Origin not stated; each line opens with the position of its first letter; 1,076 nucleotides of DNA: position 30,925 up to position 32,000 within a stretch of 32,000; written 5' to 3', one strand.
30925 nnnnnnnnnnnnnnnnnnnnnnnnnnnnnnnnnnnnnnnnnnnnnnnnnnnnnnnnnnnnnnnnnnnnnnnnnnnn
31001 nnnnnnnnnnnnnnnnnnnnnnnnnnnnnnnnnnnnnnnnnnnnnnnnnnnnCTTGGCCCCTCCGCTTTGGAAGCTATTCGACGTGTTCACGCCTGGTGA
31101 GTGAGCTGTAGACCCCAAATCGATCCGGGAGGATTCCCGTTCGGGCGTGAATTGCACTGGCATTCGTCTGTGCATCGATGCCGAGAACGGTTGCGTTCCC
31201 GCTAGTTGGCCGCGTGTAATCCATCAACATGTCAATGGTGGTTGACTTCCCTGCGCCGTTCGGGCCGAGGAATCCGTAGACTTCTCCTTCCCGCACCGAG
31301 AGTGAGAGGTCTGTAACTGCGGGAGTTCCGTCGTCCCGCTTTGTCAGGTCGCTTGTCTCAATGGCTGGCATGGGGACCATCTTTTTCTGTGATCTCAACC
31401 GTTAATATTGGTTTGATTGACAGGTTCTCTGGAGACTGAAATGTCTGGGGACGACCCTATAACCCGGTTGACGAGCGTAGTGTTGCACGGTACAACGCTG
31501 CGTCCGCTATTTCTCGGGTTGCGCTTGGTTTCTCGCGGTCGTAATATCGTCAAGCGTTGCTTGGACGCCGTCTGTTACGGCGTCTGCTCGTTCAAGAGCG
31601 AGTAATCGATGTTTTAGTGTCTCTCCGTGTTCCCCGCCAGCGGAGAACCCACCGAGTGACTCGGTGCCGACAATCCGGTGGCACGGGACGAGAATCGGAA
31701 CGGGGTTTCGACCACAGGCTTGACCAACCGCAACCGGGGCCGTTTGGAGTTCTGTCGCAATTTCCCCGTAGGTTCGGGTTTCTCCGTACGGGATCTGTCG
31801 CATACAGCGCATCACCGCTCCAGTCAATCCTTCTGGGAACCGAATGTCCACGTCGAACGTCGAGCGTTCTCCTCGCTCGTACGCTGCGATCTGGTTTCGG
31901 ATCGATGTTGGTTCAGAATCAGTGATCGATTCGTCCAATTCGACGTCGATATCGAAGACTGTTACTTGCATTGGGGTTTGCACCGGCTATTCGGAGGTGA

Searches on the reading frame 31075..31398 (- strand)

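Call 3: search_protein_families(library=pfam, proteins=[window:31075-31398:-], max_evalue=0.1)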
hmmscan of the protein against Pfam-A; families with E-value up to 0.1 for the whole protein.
window:31075-31398:- (107 aa): 8 families
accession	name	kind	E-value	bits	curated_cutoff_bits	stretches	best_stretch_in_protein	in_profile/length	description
PF00005.33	ABC_tran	-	2.9e-13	51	25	1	29-104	2-78/137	ABC transporter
PF13555.12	AAA_29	-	0.0016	18.5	27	1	38-59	23-43/61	P-loop containing region of AAA domain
PF03308.22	MeaB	-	0.015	14.7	23.1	1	27-79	22-74/273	Methylmalonyl Co-A mutase-associated GTPase MeaB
PF13476.12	AAA_23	-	0.041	14.9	27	1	43-58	24-39/201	AAA domain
PF13304.12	AAA_21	-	0.041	14.4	27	1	41-58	2-19/304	AAA domain, putative AbiEii toxin, Type IV TA system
PF12775.13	AAA_7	-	0.059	13.3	25.8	1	37-83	32-78/181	P-loop containing dynein motor region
PF03193.22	RsgA_GTPase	-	0.072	13.3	30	1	30-61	99-129/174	RsgA GTPase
PF00448.28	SRP54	-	0.081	13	22.7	0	41-76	4-39/196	SRP54-type protein, GTPase domain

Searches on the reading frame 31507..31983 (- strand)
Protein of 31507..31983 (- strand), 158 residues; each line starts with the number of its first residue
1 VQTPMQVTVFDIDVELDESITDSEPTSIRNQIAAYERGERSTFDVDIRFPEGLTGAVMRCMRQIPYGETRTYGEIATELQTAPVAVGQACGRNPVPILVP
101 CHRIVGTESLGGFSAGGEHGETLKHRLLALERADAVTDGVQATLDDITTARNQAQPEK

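Call 3: search_protein_families(library=pfam, proteins=[window:31507-31983:-], max_evalue=0.1)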
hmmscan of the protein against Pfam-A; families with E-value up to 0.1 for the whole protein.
window:31507-31983:- (158 aa): 1 family
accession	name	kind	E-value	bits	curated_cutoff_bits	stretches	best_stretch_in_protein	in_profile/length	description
PF01035.26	DNA_binding_1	-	1.9e-23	82.5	27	1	56-132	5-80/81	6-O-methylguanine DNA methyltransferase, DNA binding domain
